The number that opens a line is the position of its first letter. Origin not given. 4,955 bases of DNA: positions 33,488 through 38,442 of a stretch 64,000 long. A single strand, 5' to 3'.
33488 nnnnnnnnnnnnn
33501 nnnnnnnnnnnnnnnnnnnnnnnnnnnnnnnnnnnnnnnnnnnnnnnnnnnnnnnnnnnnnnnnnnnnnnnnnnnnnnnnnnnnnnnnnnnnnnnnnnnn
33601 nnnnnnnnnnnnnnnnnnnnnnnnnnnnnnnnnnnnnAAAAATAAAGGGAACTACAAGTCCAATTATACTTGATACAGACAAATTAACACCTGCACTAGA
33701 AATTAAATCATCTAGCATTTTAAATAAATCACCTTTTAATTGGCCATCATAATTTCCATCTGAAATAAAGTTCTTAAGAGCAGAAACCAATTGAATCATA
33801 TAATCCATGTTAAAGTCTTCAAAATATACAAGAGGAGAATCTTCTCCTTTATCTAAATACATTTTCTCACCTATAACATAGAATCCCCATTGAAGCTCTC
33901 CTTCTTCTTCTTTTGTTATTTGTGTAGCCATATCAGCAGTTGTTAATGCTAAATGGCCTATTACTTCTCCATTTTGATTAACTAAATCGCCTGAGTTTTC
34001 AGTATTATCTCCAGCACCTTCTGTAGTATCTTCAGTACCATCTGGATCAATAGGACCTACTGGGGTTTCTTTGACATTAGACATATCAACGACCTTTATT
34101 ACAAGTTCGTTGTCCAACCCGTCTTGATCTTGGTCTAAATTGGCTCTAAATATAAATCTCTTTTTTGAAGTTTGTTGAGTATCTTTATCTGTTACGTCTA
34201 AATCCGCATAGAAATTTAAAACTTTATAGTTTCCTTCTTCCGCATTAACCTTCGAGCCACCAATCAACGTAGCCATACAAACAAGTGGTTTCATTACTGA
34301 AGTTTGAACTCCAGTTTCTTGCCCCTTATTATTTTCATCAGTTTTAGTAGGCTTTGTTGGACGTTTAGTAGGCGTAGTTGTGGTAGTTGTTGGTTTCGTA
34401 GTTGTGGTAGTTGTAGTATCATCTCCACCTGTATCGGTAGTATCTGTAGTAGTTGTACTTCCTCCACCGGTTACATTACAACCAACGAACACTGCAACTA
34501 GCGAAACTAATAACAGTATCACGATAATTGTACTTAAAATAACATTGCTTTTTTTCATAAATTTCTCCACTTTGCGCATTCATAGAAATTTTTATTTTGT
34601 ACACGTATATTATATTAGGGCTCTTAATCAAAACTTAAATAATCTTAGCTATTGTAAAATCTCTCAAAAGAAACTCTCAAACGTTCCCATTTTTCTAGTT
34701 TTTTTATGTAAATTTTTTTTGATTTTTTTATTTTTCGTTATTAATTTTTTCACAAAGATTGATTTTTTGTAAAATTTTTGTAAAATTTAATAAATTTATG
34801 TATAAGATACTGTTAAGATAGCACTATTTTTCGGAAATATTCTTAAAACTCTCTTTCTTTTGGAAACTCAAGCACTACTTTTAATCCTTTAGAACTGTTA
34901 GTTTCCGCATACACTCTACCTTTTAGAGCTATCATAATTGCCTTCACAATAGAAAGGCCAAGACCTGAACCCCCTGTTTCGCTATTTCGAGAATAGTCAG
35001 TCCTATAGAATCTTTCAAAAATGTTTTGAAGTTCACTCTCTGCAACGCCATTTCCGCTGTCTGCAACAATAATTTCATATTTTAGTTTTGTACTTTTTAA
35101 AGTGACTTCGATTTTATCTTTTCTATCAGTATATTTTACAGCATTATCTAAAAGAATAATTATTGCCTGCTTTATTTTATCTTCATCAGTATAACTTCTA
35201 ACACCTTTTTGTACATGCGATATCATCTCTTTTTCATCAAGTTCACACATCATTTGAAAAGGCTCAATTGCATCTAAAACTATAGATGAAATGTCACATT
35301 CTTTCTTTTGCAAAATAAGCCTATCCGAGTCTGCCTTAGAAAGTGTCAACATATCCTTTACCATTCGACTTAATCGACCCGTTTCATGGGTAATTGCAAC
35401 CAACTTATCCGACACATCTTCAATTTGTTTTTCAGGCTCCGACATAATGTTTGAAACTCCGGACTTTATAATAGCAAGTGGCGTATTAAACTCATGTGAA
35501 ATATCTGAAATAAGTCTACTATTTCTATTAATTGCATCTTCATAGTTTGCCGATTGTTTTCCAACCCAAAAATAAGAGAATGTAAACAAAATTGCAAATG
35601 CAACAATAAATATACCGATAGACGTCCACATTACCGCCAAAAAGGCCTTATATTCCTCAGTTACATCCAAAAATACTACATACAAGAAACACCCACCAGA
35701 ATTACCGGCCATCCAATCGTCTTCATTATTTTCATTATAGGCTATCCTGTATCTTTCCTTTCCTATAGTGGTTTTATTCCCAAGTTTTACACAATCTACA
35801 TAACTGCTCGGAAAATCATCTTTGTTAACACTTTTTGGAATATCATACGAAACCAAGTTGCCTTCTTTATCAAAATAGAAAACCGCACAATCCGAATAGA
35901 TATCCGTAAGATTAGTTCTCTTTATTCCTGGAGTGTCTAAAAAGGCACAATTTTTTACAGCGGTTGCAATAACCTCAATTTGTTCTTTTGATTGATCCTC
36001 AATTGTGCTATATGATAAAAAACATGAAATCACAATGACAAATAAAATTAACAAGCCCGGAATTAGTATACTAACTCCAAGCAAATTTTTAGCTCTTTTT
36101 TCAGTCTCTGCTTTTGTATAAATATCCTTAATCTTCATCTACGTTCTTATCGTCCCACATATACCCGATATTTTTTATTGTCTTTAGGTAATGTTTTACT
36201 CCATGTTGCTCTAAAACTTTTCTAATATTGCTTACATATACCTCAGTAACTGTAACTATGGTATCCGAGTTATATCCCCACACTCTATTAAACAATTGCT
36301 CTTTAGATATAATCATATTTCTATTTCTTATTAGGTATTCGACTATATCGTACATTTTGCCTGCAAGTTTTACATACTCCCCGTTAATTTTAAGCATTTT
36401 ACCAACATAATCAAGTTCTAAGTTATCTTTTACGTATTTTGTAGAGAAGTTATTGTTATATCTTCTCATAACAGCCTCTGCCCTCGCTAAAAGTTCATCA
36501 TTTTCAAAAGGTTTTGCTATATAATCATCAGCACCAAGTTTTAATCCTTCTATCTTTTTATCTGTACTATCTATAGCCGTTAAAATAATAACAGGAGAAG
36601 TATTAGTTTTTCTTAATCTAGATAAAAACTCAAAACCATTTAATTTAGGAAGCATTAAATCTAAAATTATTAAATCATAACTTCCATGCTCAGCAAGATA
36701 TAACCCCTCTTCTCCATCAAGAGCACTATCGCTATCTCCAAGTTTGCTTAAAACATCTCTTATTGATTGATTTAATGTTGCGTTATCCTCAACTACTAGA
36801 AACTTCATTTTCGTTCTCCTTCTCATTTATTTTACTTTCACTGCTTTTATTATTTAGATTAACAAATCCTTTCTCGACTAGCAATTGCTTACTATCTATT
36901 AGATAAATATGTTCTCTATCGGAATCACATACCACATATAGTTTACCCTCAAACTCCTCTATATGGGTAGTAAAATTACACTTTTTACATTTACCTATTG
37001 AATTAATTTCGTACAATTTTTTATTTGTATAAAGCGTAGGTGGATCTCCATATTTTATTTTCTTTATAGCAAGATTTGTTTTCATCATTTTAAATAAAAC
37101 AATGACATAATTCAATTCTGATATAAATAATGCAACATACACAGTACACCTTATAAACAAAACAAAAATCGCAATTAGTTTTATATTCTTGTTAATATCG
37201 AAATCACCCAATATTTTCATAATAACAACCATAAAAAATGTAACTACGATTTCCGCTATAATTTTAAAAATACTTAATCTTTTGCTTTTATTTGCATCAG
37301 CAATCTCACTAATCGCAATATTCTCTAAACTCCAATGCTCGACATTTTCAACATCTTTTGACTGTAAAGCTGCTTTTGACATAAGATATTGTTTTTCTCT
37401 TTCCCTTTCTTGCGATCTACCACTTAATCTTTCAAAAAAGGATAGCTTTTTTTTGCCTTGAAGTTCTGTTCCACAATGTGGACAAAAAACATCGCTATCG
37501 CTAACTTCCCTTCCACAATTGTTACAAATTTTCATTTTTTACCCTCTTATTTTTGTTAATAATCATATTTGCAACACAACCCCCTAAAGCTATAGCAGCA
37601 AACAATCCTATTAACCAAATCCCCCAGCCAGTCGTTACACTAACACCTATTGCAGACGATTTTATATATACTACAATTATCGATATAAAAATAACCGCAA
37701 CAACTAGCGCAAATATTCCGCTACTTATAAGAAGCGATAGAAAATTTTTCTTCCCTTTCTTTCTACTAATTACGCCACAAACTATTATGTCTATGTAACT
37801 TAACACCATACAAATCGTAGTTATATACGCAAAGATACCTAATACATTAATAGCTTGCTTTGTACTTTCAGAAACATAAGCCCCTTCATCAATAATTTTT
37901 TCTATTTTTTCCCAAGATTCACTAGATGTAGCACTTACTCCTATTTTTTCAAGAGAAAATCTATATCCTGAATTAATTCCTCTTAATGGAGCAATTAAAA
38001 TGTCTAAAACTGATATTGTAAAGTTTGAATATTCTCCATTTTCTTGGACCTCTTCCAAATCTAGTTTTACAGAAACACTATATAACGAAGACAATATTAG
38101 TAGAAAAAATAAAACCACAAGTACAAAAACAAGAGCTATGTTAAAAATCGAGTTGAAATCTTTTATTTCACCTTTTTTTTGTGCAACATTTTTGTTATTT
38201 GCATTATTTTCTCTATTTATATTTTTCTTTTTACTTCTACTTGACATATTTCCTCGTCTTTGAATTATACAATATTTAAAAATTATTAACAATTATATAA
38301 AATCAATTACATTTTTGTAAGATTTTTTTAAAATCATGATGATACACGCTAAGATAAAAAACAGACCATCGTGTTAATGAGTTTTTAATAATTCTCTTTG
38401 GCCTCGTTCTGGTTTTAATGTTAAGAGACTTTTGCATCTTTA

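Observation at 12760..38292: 25-kb surface module: a two-component system and two membrane proteins upstream of a coupled operon of three giant proteins plus a lipoprotein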

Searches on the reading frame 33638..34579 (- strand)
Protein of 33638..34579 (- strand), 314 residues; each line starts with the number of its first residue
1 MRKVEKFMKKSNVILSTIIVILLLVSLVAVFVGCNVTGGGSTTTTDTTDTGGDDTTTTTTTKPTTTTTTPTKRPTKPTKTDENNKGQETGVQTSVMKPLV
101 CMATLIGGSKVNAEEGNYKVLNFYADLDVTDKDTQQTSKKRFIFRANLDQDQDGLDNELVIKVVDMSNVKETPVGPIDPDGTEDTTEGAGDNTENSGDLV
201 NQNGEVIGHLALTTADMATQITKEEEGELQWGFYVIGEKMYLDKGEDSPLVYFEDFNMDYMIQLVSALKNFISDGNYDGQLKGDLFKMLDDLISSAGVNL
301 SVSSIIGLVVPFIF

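Call 72: search_protein_families(library=pfam, proteins=[window:33638-34579:-], max_evalue=1)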
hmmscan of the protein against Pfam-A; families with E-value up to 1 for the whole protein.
window:33638-34579:- (314 aa): 5 families
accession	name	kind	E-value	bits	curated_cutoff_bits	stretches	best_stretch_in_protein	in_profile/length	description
PF21827.1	New_glue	-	9.4e-06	25.7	31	1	8-80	1-73/94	New glue protein family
PF13273.12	DUF4064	-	0.024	15.3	32.1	0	8-46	1-39/102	Protein of unknown function (DUF4064)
PF12685.13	SpoIIIAH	-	0.058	13.8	30.6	1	18-151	5-92/191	SpoIIIAH-like protein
PF23379.1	DUF7096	-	0.15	12.3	27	1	17-90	7-72/208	Domain of unknown function (DUF7096)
PF25706.1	HCMV_UL116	-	0.58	9.7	30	1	22-75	11-72/336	Human cytomegalovirus UL116 protein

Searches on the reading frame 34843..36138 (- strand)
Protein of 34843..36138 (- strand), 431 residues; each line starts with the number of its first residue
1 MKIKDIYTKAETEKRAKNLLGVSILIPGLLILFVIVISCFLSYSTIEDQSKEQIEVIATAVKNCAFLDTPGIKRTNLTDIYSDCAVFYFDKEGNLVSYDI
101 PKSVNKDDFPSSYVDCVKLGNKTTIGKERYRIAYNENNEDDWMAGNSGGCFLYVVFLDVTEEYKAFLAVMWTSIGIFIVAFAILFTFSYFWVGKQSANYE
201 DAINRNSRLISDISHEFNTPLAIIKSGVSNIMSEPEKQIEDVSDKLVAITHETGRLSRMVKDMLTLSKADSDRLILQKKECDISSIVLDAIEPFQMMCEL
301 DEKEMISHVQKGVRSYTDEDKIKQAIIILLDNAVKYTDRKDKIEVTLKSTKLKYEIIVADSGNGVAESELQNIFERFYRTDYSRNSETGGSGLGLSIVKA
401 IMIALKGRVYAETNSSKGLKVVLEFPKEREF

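Call 4: search_protein_families(library=pfam, proteins=[window:34843-36138:-], max_evalue=0.1)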
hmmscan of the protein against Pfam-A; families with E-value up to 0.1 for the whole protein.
window:34843-36138:- (431 aa): 7 families
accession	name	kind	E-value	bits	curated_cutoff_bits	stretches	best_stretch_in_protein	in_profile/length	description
PF02518.31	HATPase_c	-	2.1e-24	86.5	26.4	1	317-428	1-110/111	Histidine kinase-, DNA gyrase B-, and HSP90-like ATPase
PF00512.31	HisKA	-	7.5e-12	45.6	26.9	1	206-271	2-65/66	His Kinase A (phospho-acceptor) domain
PF13581.12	HATPase_c_2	-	0.00031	21.2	27.4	1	330-405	40-112/127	Histidine kinase-like ATPase domain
PF13589.12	HATPase_c_3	-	0.00039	20.9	25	1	323-396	4-78/137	Histidine kinase-, DNA gyrase B-, and HSP90-like ATPase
PF14501.12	HATPase_c_5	-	0.0057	17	22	1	323-416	7-93/102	GHKL domain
PF13800.11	Sigma_reg_N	-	0.017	15.8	26.3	0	164-212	10-55/91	Sigma factor regulator N-terminal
PF06024.17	Orf78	-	0.068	13.9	29.4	0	161-201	55-95/101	Orf78 (ac78)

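Call 5: search_protein_families(library=ncbifam, proteins=[window:34843-36138:-], max_evalue=0.1)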
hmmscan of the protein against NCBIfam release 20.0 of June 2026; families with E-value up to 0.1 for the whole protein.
window:34843-36138:- (431 aa): 85 families (the best 25 are shown)
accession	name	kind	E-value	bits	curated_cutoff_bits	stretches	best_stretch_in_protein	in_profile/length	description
NF046044.1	PnpS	equivalog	5.3e-51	173.8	400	1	207-426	171-390/390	two-component system histidine kinase PnpS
NF033092.0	HK_WalK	equivalog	1.9e-47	162.2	725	1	208-426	374-593/594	cell wall metabolism sensor histidine kinase WalK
NF041735.1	hist_kin_RppB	equivalog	3.1e-45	154.8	400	1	205-425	215-437/438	two-component system sensor histidine kinase RppB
TIGR02966.1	phoR_proteo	equivalog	6.3e-45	153.6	334.2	1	209-419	117-327/333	phosphate regulon sensor histidine kinase PhoR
TIGR01386.1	cztS_silS_copS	subfamily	3.1e-43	148.4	292.55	1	200-426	235-457/457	heavy metal sensor histidine kinase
NF012163.2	BaeS_SmeS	equivalog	2.3e-42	145.5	500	1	207-426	241-457/457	sensor histidine kinase efflux regulator BaeS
NF007837.0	PRK10549.1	equivalog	3.3e-42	144.8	603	1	208-430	242-461/466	envelope stress sensor histidine kinase BaeS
NF007007.0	PRK09470.1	equivalog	4.1e-39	134.7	486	1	200-427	239-459/463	envelope stress sensor histidine kinase CpxA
NF007345.0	PRK09835.1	subfamily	1.8e-38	132.3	423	1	199-427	255-480/482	Cu(+)/Ag(+) sensor histidine kinase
NF047874.1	MASE3_PAS_HK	subfamily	5e-36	124.7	560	1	209-428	401-626/655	MASE3 domain-containing sensor histidine kinase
NF040691.1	MtrAB_MtrB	equivalog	1.6e-33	116.5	450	1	197-429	262-494/507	MtrAB system histidine kinase MtrB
NF033091.0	HK_VanS_ACDEFG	equivalog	1.8e-33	115.9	400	1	200-416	68-284/293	vancomycin resistance histidine kinase VanS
NF008235.0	PRK11006.1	equivalog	1.9e-33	116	390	1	209-427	207-423/431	phosphate regulon sensor histidine kinase PhoR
NF033093.1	HK_VicK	exception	3.3e-33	115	680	1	203-428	205-436/448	cell wall metabolism sensor histidine kinase VicK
NF045900.1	HisKinCpxALeg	equivalog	6e-33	114.3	800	1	198-426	223-450/451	two-component system sensor histidine kinase CpxA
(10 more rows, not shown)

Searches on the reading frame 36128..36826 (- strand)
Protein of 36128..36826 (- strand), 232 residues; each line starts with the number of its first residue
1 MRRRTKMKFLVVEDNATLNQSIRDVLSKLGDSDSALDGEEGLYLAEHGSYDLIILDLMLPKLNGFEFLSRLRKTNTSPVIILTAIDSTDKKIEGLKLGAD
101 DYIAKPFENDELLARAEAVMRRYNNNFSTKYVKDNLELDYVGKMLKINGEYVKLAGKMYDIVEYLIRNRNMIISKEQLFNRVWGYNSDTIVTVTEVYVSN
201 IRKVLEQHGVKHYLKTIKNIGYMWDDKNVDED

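Call 4: search_protein_families(library=pfam, proteins=[window:36128-36826:-], max_evalue=0.1)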
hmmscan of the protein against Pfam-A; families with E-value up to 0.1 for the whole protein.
window:36128-36826:- (232 aa): 3 families
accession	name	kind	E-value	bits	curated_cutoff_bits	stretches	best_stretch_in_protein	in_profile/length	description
PF00072.30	Response_reg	-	3.5e-25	88.8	30.2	1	10-116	2-110/111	Response regulator receiver domain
PF00486.34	Trans_reg_C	-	3.8e-17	62.5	26.2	1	150-223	2-76/77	Transcriptional regulatory protein, C terminal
PF07294.16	Fibroin_P25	-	0.024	15.1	25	1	44-125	108-188/196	Fibroin P25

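Call 5: search_protein_families(library=ncbifam, proteins=[window:36128-36826:-], max_evalue=0.1)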
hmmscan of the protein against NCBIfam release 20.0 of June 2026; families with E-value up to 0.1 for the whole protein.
window:36128-36826:- (232 aa): 101 families (the best 25 are shown)
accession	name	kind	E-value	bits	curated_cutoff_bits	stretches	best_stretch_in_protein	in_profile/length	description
NF045991.1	RespRegCtrARhodob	equivalog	2.1e-48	165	350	1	7-226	1-223/224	response regulator transcription factor CtrA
NF041734.1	resp_reg_RppA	equivalog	9.9e-48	162.5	250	1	7-223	1-226/229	two-component system response regulator RppA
TIGR01387.1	cztR_silR_copR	subfamily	3.8e-46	157.5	279.2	1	10-223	2-217/218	heavy metal response regulator transcription factor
TIGR02154.1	PhoB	equivalog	7.8e-44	149.6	296.2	1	7-224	3-225/226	phosphate regulon transcriptional regulator PhoB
NF045944.1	ResRegRpaBCyano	equivalog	2.9e-43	147.9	330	1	10-224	1-227/229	response regulator transcription factor RpaB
NF007928.2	PRK10643.1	equivalog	2.8e-42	144.8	330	1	7-223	1-215/216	two-component system response regulator PmrA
NF008567.0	PRK11517.1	equivalog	2e-41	141.8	353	1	7-224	1-218/223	response regulator transcription factor HprR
NF040689.1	MtrAB_MtrA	equivalog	1.4e-40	139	300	1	10-222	2-216/219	MtrAB system response regulator MtrA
NF053854.1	RespRegPhoBBctds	equivalog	2e-40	138.5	270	1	10-224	2-224/225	two-component system response regulator PhoB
NF007346.1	PRK09836.1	equivalog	2.6e-37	128.8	420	1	7-225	1-222/227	copper/silver response regulator transcription factor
NF007663.1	PRK10336.1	equivalog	3.2e-37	128.4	345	1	7-226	1-218/219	quorum sensing response regulator transcription factor QseB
NF012023.0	PRK15479.1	equivalog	1.3e-36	126.2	337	1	7-227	1-220/224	transcriptional regulator TctD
NF008078.0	PRK10816.1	equivalog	2.6e-36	125.2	336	1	7-225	1-221/223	two-component system response regulator PhoP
NF033117.2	vanR_ACDEGLN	exception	3.6e-36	124.9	350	1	10-223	2-224/226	VanR-ABDEGLN family response regulator transcription factor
NF040534.1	resp_reg_YycF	equivalog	6.2e-36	123.8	340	1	8-225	2-228/231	response regulator YycF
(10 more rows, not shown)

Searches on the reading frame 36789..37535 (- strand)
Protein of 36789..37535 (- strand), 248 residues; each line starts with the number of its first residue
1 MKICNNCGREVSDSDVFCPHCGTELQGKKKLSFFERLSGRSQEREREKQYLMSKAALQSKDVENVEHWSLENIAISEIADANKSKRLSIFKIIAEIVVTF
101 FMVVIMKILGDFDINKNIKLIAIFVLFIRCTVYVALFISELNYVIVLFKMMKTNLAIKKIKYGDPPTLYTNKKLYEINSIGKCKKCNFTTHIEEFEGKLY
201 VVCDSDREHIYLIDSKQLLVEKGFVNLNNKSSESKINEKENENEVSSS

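Call 4: search_protein_families(library=pfam, proteins=[window:36789-37535:-], max_evalue=0.1)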
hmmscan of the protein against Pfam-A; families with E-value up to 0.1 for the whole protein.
window:36789-37535:- (248 aa): 13 families
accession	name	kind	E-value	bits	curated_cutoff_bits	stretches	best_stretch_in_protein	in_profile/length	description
PF13240.11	Zn_Ribbon_1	-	9.6e-09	35.2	25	1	4-25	2-23/23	zinc-ribbon domain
PF13248.11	Zn_ribbon_3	-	1e-07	31.6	27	1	1-25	2-26/26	zinc-ribbon domain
PF12773.13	DZR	-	4.8e-05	23.9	27.3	1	4-26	1-23/45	Double zinc ribbon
PF24460.1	DUF7575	-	5.3e-05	22.9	28.5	1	4-25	6-27/28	Domain of unknown function (DUF7575)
PF17032.10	Zn_ribbon_15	-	0.0051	18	28.9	1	2-22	53-73/73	zinc-ribbon family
PF01155.25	HypA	-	0.0089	16.5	28.9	0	3-24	72-95/112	Hydrogenase/urease nickel incorporation, metallochaperone, hypA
PF09297.16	Zn_ribbon_NUD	-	0.024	14.8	24.8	0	17-26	5-14/32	NADH pyrophosphatase zinc ribbon domain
PF24463.1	DUF7577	-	0.041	13.9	28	0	16-24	3-11/27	Domain of unknown function (DUF7577)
PF18912.6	DZR_2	-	0.049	13.9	27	1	2-27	22-48/56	Double zinc ribbon domain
PF22400.1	DUF6980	-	0.073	13.7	27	0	16-44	53-81/99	Domain of unknown function (DUF6980)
PF10005.14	Zn_ribbon_DZR_6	-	0.091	13.9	23.4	0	4-42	4-42/93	zinc-ribbon domain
PF10571.15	UPF0547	-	0.091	13.3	29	1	2-22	1-21/26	Uncharacterised protein family UPF0547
PF07191.17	Zn_ribbon_6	-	0.092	13.2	25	0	3-29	18-43/67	Double zinc ribbon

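Call 5: search_protein_families(library=ncbifam, proteins=[window:36789-37535:-], max_evalue=0.1)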
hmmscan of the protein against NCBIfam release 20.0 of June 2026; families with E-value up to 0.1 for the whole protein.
window:36789-37535:- (248 aa): 1 family
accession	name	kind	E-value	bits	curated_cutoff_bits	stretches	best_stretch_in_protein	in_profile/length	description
NF033497.1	rubre_like_arch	subfamily_domain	0.091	12.5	32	1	4-26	3-27/34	rubrerythrin-like domain-containing protein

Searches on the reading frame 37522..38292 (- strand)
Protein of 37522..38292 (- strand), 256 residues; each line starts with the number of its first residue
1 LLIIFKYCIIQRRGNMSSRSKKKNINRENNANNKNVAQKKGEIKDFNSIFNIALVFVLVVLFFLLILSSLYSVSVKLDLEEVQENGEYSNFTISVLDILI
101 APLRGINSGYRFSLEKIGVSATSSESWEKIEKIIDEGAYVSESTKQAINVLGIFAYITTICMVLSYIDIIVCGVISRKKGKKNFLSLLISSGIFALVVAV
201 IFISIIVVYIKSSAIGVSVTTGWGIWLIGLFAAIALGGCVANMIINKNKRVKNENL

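Call 4: search_protein_families(library=pfam, proteins=[window:37522-38292:-], max_evalue=0.1)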
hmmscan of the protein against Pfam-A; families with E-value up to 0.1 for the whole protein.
window:37522-38292:- (256 aa): 3 families
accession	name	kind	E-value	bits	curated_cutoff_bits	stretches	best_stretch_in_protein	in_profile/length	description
PF13903.11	Claudin_2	-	4.9e-05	23.6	29.1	1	131-214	68-147/192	PMP-22/EMP/MP20/Claudin tight junction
PF07850.20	Renin_r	-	0.013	16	27.8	1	19-67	7-53/79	Renin receptor-like transmembrane spanning segment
PF19592.4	DUF6097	-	0.069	13.8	27.5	0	144-211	58-130/152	Family of unknown function (DUF6097)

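Call 5: search_protein_families(library=ncbifam, proteins=[window:37522-38292:-], max_evalue=0.1)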
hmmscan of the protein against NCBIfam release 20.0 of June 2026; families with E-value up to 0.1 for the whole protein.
window:37522-38292:- (256 aa): 2 families
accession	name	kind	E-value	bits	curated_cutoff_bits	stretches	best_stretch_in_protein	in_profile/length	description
NF045937.1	MSC_0624_12TM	equivalog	0.014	14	70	1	143-254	201-311/445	MSC_0624 family F1-like ATPase-associated membrane protein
NF046005.2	near_gluc_PtsG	equivalog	0.076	13.3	45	1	21-73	30-83/85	MPN207a family PTS transporter accessory protein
